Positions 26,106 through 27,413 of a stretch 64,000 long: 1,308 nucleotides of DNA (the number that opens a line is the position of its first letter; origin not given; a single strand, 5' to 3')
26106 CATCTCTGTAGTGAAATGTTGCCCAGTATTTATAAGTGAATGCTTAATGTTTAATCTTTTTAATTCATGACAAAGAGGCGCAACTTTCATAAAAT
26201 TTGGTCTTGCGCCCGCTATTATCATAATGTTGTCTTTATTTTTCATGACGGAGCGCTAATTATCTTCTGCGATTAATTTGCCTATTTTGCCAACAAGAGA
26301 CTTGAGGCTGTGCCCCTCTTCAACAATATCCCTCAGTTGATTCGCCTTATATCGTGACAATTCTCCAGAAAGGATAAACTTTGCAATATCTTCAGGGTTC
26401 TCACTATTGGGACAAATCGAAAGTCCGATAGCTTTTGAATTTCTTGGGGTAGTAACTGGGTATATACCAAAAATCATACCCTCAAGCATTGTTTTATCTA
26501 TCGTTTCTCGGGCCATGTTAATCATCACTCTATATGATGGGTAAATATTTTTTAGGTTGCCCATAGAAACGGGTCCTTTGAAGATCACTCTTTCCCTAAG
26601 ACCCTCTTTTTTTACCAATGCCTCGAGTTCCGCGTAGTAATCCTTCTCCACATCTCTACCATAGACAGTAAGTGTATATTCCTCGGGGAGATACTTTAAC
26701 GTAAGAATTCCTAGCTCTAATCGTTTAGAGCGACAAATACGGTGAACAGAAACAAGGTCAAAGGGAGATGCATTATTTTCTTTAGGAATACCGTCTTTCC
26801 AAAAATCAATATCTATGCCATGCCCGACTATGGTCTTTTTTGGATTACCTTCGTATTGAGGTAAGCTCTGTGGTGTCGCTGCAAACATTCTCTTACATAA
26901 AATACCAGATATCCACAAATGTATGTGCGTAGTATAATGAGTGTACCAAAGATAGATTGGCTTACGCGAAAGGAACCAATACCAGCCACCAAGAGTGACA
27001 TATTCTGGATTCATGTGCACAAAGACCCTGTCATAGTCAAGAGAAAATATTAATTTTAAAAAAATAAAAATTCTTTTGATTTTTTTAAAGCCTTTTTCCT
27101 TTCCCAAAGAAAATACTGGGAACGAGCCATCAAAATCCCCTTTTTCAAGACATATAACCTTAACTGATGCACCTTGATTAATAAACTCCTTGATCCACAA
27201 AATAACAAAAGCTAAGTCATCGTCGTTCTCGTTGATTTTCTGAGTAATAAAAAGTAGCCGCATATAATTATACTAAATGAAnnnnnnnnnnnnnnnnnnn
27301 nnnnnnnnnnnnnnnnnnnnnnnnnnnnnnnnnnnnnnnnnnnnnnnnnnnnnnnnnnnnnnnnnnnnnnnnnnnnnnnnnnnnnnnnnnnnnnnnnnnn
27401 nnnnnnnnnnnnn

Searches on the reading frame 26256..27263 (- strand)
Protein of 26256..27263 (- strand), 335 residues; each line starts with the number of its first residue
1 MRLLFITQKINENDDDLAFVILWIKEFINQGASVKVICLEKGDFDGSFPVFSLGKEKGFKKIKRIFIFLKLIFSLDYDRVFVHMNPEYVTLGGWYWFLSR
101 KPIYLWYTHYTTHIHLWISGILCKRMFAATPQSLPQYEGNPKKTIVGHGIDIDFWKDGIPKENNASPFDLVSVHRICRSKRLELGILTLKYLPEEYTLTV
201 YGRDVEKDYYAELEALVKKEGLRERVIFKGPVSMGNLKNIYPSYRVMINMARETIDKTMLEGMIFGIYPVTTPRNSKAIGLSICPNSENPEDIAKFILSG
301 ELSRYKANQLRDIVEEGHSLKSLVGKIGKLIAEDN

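Call 10: search_protein_families(library=pfam, proteins=[window:26256-27263:-], max_evalue=0.01)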
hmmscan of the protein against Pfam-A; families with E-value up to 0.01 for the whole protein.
window:26256-27263:- (335 aa): 3 families
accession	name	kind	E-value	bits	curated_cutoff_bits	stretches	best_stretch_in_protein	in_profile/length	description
PF00534.26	Glycos_transf_1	-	4.9e-08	33.1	26.4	1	163-273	11-123/172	Glycosyl transferases group 1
PF13692.12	Glyco_trans_1_4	-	6.8e-07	30.1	27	1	180-295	15-134/142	Glycosyl transferases group 1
PF13477.12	Glyco_trans_4_2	-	0.0018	18.9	23.4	1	18-93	11-91/139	Glycosyl transferase 4-like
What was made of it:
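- On GT-B (GT4-like) glycosyltransferase - applied to GT 26256-27263: PF00534 33.1 bits (cutoff 26.4), call 10.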

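Call 31: find_homologous_proteins(query=window:26256-27263:-, max_evalue=1e-20)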
Query window:26256-27263:- (335 aa): 1357 proteins with E <= 1e-20 among 3093 candidates; the best 120 are listed.
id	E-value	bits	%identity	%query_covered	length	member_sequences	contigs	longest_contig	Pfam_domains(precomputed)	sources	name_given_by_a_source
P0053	3.4e-227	771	100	100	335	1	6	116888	PF00534.27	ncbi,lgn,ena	ncbi:MAG: glycosyltransferase [Patescibacteria group bacterium]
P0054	3.2e-193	659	84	100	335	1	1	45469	PF00534.27,PF13692.13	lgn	-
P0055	8.2e-190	648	84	100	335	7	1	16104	PF00534.27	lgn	-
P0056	1.9e-189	647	85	100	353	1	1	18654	PF00534.27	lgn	-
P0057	8.8e-189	645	83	100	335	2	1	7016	PF00534.27,PF13692.13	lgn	-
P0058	1.6e-174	598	77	100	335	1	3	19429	PF00534.27,PF13477.13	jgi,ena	-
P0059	7.3e-171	586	75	100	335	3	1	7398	PF00534.27,PF13692.13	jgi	jgi:glycosyltransferase involved in cell wall biosynthesis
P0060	1.4e-168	578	76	97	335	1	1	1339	PF00534.27,PF13692.13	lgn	-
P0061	4.5e-168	577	75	100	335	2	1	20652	PF00534.27,PF13692.13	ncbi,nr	ncbi:MAG: glycosyltransferase [Candidatus Parcubacteria bacterium]|nr:glycosyltransferase [Candidatu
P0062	6.7e-168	576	74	100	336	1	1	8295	PF00534.27,PF13692.13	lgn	-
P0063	1.1e-167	575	75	100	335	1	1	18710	PF00534.27,PF13692.13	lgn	-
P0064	7.5e-156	537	70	100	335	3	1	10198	PF00534.27,PF13692.13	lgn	-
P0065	3.0e-155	535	69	99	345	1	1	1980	PF00534.27,PF13692.13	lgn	-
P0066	1.1e-152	526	66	100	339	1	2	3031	PF00534.27,PF13477.13,PF13692.13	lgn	-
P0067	3.2e-151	521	69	99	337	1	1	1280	PF00534.27,PF13692.13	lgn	-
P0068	5.3e-151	521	68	100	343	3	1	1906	PF00534.27,PF13692.13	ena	-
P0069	6.0e-150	517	67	99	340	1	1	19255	PF00534.27,PF13692.13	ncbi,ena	-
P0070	1.8e-149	516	67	99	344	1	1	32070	PF00534.27,PF13692.13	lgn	-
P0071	4.5e-148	511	67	99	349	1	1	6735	PF00534.27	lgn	-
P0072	7.2e-148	510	66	99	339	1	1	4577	PF00534.27,PF13692.13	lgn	-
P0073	1.7e-147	509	68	97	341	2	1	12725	PF00534.27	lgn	-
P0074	1.3e-146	506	67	99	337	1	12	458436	PF00534.27,PF13477.13,PF13692.13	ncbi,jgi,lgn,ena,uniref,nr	ncbi:MAG: hypothetical protein UT86_C0001G0017 [Candidatus Magasanikbacteria bacterium GW2011_GWC2_4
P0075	2.9e-146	505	65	100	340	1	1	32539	PF00534.27,PF13692.13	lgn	-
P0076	3.8e-146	505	66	99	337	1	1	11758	PF00534.27,PF13692.13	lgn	-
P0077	5.1e-146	504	68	99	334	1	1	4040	PF00534.27,PF13692.13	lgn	-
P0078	9.9e-146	503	66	99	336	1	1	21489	PF00534.27,PF13477.13,PF13692.13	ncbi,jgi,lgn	jgi:glycosyltransferase involved in cell wall biosynthesis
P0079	1.0e-145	503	67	99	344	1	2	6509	PF00534.27,PF13477.13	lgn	-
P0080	4.1e-145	501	66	99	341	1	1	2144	PF00534.27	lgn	-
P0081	7.6e-145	500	64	100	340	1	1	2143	PF00534.27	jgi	-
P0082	8.7e-145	500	67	98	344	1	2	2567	PF00534.27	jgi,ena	-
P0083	1.5e-144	499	65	99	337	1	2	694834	PF00534.27,PF13692.13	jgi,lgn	jgi:glycosyltransferase involved in cell wall biosynthesis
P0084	2.0e-144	499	66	99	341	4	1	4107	PF00534.27,PF13692.13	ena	-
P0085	4.0e-144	498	67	98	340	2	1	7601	PF00534.27,PF13692.13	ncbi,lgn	-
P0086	6.1e-144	497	67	98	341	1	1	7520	PF00534.27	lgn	-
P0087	7.0e-144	497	65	100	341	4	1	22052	PF00534.27,PF13692.13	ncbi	ncbi:MAG: glycosyltransferase [Patescibacteria group bacterium]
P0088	7.3e-144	497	66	99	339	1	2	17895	PF00534.27,PF13692.13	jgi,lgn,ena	-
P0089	8.6e-144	497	66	99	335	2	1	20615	PF00534.27,PF13692.13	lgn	-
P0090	9.3e-144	497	66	100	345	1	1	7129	PF00534.27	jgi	jgi:glycosyltransferase involved in cell wall biosynthesis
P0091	1.0e-143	497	66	99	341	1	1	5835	PF00534.27,PF13692.13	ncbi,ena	-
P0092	1.1e-143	497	64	99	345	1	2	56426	PF00534.27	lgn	-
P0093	1.3e-143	496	65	100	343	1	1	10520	PF00534.27,PF13477.13,PF13692.13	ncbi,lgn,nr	ncbi:MAG: glycosyltransferase family 4 protein [bacterium]|nr:glycosyltransferase family 4 protein [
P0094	1.5e-143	496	66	99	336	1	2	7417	PF00534.27,PF13692.13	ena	-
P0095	2.6e-143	495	66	99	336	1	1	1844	PF00534.27,PF13692.13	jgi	jgi:glycosyltransferase involved in cell wall biosynthesis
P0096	4.0e-143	495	65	99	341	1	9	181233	PF00534.27,PF13692.13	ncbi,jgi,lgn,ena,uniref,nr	ncbi:hypothetical protein A2477_04030 [Candidatus Falkowbacteria bacterium RIFOXYC2_FULL_47_12]|unir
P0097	7.8e-143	494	65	99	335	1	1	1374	PF00534.27,PF13477.13,PF13692.13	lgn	-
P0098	8.7e-143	494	65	99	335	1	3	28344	PF00534.27,PF13692.13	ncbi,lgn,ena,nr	ncbi:MAG: glycosyltransferase [Candidatus Pacebacteria bacterium]|nr:glycosyltransferase [Candidatus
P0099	9.6e-143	493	65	100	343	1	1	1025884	PF00534.27,PF13477.13,PF13692.13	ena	-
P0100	1.2e-142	493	63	98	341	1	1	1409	PF00534.27,PF13692.13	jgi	jgi:glycosyltransferase involved in cell wall biosynthesis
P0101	1.3e-142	493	64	98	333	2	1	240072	PF00534.27,PF13692.13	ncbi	-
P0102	1.7e-142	493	66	96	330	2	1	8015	PF00534.27,PF13692.13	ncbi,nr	ncbi:glycosyltransferase family 4 protein, partial [Candidatus Uhrbacteria bacterium]|nr:glycosyltra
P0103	2.3e-142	492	65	100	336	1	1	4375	PF00534.27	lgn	-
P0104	2.5e-142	492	66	99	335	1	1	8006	PF00534.27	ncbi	-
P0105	2.8e-142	492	65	99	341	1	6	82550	PF00534.27,PF13692.13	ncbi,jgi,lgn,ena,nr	ncbi:hypothetical protein BK004_01225 [bacterium CG10_46_32]|nr:MAG: hypothetical protein BK004_0122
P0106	5.6e-142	491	65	99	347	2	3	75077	PF00534.27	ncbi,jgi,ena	-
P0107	5.7e-142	491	65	100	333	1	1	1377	PF00534.27,PF13692.13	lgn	-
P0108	6.9e-142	491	84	76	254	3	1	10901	PF00534.27,PF13692.13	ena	-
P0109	9.5e-142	490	64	98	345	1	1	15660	PF00534.27,PF13477.13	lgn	-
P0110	1.0e-141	490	65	99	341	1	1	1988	PF00534.27,PF13692.13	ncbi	-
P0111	2.5e-141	489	66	100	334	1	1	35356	PF00534.27,PF13477.13,PF13692.13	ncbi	-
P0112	4.6e-141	488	65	99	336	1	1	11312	PF00534.27,PF13692.13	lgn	-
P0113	4.6e-141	488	65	99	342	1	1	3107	PF00534.27,PF13477.13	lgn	-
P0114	7.4e-141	487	63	99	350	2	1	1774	PF00534.27,PF13692.13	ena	-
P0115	8.3e-141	487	66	98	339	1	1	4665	PF00534.27,PF13692.13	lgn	-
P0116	8.6e-141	487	64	100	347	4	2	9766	PF00534.27,PF13692.13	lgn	-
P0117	1.2e-140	487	66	99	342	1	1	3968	PF00534.27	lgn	-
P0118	1.3e-140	486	63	99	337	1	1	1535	PF00534.27,PF13477.13,PF13692.13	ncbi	-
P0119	1.6e-140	486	63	99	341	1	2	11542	PF00534.27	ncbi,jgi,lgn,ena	-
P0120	2.2e-140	486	64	99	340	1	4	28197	PF00534.27,PF13477.13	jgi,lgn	-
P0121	2.8e-140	485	63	100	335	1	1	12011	PF00534.27,PF13692.13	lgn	-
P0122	4.0e-140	485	65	98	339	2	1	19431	PF00534.27,PF13692.13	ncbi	ncbi:MAG: glycosyltransferase family 4 protein [Patescibacteria group bacterium]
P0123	4.1e-140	485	64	99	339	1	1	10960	PF00534.27,PF13692.13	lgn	-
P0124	4.4e-140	485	64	99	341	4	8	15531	PF00534.27,PF13477.13,PF13439.13,PF13692.13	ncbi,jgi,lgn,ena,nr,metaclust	ncbi:MAG: hypothetical protein CO042_01005 [Parcubacteria group bacterium CG_4_9_14_0_2_um_filter_41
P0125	5.6e-140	484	65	99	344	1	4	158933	PF00534.27,PF13692.13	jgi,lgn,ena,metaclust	metaclust:\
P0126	5.8e-140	484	64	99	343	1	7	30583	PF00534.27,PF13692.13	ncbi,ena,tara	tara:strand:- start:8310 stop:9341 length:1032 start_codon:yes stop_codon:yes gene_type:complete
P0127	6.3e-140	484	64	99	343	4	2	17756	PF00534.27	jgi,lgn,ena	-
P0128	7.6e-140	484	64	99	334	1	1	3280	PF00534.27,PF13692.13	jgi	jgi:glycosyltransferase involved in cell wall biosynthesis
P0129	7.8e-140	484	64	99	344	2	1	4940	PF00534.27,PF13692.13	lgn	-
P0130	8.8e-140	484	65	99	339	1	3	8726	PF00534.27,PF13692.13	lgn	-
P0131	1.2e-139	483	64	99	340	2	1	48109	PF00534.27,PF13692.13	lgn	-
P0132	2.8e-139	482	64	99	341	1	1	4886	PF00534.27,PF13692.13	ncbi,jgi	jgi:glycosyltransferase involved in cell wall biosynthesis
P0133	4.7e-139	481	63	99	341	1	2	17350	PF00534.27,PF13692.13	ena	-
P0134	5.9e-139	481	64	98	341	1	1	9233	PF00534.27,PF13692.13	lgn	-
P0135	7.0e-139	481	63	100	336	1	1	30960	PF00534.27,PF13692.13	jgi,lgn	-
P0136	7.8e-139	481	64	98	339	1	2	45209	PF00534.27,PF13692.13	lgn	-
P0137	8.2e-139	481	65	98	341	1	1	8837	PF00534.27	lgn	-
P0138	9.6e-139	480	64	100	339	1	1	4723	PF00534.27,PF13692.13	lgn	-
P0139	9.7e-139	480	64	99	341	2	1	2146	PF00534.27,PF13477.13,PF13692.13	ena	-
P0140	1.3e-138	480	63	99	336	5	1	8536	PF00534.27,PF13692.13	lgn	-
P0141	2.8e-138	479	62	99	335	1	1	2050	PF00534.27,PF13692.13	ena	-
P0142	3.4e-138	479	62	100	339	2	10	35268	PF00534.27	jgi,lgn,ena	-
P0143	3.4e-138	478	64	99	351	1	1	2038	PF00534.27,PF13692.13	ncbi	-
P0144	3.0e-137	475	63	99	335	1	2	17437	PF00534.27,PF13477.13,PF13692.13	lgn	-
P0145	3.0e-137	475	64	98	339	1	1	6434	PF00534.27,PF13477.13,PF13692.13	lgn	-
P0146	3.0e-137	475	63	99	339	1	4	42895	PF00534.27,PF13692.13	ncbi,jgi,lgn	-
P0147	4.1e-137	475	63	99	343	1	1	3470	PF00534.27,PF13692.13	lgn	-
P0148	4.7e-137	475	63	99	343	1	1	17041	PF00534.27,PF13692.13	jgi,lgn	jgi:glycosyltransferase involved in cell wall biosynthesis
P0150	6.5e-137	474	61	99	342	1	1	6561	PF00534.27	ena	-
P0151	7.1e-137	474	64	98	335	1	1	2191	PF00534.27,PF13692.13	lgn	-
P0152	1.0e-136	474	63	98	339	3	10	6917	PF00534.27,PF13692.13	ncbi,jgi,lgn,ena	-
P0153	1.2e-136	473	63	99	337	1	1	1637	PF00534.27,PF13692.13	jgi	jgi:glycosyltransferase involved in cell wall biosynthesis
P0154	1.4e-136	473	64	99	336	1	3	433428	PF00534.27,PF13477.13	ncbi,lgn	-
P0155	2.1e-136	473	63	99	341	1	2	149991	PF00534.27,PF13692.13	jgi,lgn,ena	jgi:glycosyltransferase involved in cell wall biosynthesis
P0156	3.4e-136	472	63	99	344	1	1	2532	PF00534.27,PF13477.13,PF13692.13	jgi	jgi:glycosyltransferase involved in cell wall biosynthesis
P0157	4.8e-136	471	62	100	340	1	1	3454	PF00534.27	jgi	-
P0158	6.8e-136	471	61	99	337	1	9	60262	PF00534.27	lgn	-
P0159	7.5e-136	471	62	99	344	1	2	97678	PF00534.27,PF13692.13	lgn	-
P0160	1.8e-135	470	62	99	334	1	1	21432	PF00534.27,PF13692.13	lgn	-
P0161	2.8e-135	469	63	100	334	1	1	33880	PF00534.27,PF13692.13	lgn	-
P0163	2.6e-134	466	63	98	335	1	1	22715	PF00534.27,PF13692.13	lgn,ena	-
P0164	3.6e-134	465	61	97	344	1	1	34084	PF00534.27,PF13692.13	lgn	-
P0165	3.7e-134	465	61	99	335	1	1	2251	PF00534.27,PF13692.13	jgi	jgi:glycosyltransferase involved in cell wall biosynthesis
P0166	4.9e-134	465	61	100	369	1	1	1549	PF00534.27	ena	-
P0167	8.2e-133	461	61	99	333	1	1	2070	PF00534.27,PF13692.13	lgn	-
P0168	2.4e-132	459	62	99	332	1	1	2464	PF00534.27,PF13477.13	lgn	-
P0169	5.5e-132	458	59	99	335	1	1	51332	PF00534.27,PF13477.13,PF13692.13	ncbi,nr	ncbi:glycosyltransferase family 4 protein [Candidatus Kaiserbacteria bacterium]|nr:glycosyltransfera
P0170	9.0e-132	457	60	99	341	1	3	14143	PF00534.27,PF13477.13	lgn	-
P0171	4.7e-131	455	62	99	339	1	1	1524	PF00534.27,PF13692.13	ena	-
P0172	1.2e-130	454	60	99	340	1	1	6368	PF00534.27,PF13477.13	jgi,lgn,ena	-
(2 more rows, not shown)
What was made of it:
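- On GT-B (GT4-like) glycosyltransferase - applied to GT 26256-27263: More than 1300 full-length homologs, 60-85% identical (call 31).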

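Call 32: find_encoding_contigs(protein=P0054, flank=10000, max_places=2)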
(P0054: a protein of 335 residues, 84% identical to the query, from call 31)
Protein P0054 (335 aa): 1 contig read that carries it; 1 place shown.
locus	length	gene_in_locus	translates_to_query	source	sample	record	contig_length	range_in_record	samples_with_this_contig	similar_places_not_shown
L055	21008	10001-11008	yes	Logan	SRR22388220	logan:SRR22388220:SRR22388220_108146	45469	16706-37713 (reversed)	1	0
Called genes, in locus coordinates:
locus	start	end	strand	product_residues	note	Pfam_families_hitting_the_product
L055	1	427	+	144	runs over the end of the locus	PF01797:Y1_Tnp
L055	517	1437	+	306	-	PF03721:UDPG_MGDP_dh_N, PF00984:UDPG_MGDP_dh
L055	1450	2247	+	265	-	PF00459:Inositol_P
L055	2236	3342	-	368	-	-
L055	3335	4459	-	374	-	PF13439:Glyco_transf_4, PF13579:Glyco_trans_4_4, PF00534:Glycos_transf_1, PF13692:Glyco_trans_1_4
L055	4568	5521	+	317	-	PF00106:adh_short (faint), PF01073:3Beta_HSD, PF01370:Epimerase, PF02719:Polysacc_synt_2, PF04321:RmlD_sub_bind, PF07993:NAD_binding_4 (faint), PF16363:GDP_Man_Dehyd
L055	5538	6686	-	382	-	PF13439:Glyco_transf_4, PF13579:Glyco_trans_4_4, PF20706:GT4-conflict (weak), PF00534:Glycos_transf_1, PF13692:Glyco_trans_1_4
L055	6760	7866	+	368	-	PF13439:Glyco_transf_4, PF13579:Glyco_trans_4_4 (weak), PF20706:GT4-conflict, PF00534:Glycos_transf_1, PF13692:Glyco_trans_1_4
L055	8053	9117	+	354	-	PF01073:3Beta_HSD, PF01370:Epimerase, PF02719:Polysacc_synt_2, PF07993:NAD_binding_4 (weak), PF13460:NAD_binding_10 (weak), PF16363:GDP_Man_Dehyd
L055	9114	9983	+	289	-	PF03721:UDPG_MGDP_dh_N (weak), PF00984:UDPG_MGDP_dh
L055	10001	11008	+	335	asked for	PF00534:Glycos_transf_1, PF13692:Glyco_trans_1_4 (weak)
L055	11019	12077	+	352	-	PF02350:Epimerase_2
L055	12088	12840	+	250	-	PF13489:Methyltransf_23 (weak), PF13847:Methyltransf_31 (weak), PF08241:Methyltransf_11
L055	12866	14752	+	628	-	PF13522:GATase_6, PF13537:GATase_7, PF00733:Asn_synthase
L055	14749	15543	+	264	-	PF00535:Glycos_transf_2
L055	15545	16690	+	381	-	PF00534:Glycos_transf_1, PF13692:Glyco_trans_1_4, PF13524:Glyco_trans_1_2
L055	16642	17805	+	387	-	PF02350:Epimerase_2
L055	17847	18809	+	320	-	PF01370:Epimerase, PF02719:Polysacc_synt_2, PF04321:RmlD_sub_bind, PF01073:3Beta_HSD, PF07993:NAD_binding_4, PF16363:GDP_Man_Dehyd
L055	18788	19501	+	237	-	PF00551:Formyl_trans_N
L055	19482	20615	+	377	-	PF03663:Glyco_hydro_76 (faint), PF07944:Beta-AFase-like_GH127_cat (faint), PF01532:Glyco_hydro_47, PF09492:Pec_lyase (faint), PF25840:Ulvan_lyase_N (faint), PF07470:Glyco_hydro_88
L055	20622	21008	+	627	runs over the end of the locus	PF13439:Glyco_transf_4, PF13477:Glyco_trans_4_2, PF20706:GT4-conflict, PF00534:Glycos_transf_1, PF13692:Glyco_trans_1_4, PF01209:Ubie_methyltran, PF07021:MetW, PF13489:Methyltransf_23, +8 more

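Call 33: find_encoding_contigs(protein=P0056, flank=10000, max_places=2)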
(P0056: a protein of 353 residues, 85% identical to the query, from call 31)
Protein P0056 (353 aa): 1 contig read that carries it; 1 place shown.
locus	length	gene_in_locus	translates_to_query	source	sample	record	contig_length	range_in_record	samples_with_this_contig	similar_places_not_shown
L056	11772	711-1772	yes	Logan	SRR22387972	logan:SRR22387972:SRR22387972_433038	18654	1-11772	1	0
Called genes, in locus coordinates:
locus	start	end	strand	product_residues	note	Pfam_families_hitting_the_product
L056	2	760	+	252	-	?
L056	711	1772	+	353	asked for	PF00534:Glycos_transf_1 (weak)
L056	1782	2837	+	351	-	PF02350:Epimerase_2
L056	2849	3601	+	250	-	PF13489:Methyltransf_23, PF13847:Methyltransf_31 (weak), PF08241:Methyltransf_11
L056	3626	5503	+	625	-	PF13522:GATase_6, PF13537:GATase_7, PF00733:Asn_synthase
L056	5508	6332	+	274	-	PF00535:Glycos_transf_2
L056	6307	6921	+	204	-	PF13489:Methyltransf_23, PF08241:Methyltransf_11, PF08242:Methyltransf_12 (weak), PF13649:Methyltransf_25, PF13847:Methyltransf_31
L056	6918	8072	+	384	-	PF00534:Glycos_transf_1, PF13692:Glyco_trans_1_4, PF13524:Glyco_trans_1_2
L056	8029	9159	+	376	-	PF02350:Epimerase_2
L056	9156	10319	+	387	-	PF13477:Glyco_trans_4_2 (weak), PF13439:Glyco_transf_4, PF13579:Glyco_trans_4_4, PF00534:Glycos_transf_1, PF13692:Glyco_trans_1_4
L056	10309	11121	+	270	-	PF01209:Ubie_methyltran, PF13489:Methyltransf_23, PF06325:PrmA, PF07021:MetW, PF08241:Methyltransf_11, PF08242:Methyltransf_12, PF13649:Methyltransf_25, PF13847:Methyltransf_31, +2 more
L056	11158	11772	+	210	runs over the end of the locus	PF00702:Hydrolase, PF13419:HAD_2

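Call 69: search_protein_families(library=ncbifam, proteins=[window:26256-27263:-], max_evalue=0.001)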
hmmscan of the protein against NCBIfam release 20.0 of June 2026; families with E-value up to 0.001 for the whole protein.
window:26256-27263:- (335 aa): 4 families
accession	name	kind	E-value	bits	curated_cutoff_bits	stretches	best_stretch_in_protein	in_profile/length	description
NF038255.1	exopoly_VpsD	equivalog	1.4e-09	37.3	300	1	140-268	176-308/381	VpsD family glycosyltransferase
NF046085.1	XrtY_assoc_Gly1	equivalog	0.00031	19.7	400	1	162-236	204-277/387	XrtY-associated glycosyltransferase XYAG1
NF047881.1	glyco_SdgB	exception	0.00055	18.7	800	1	161-268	315-421/496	serine-aspartate repeat adhesin O-glycosyltransferase SdgB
NF041876.1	EPS_EpsE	equivalog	0.00064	19.1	400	1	142-272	187-325/389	exopolysaccharide biosynthesis GT4 family glycosyltransferase EpsE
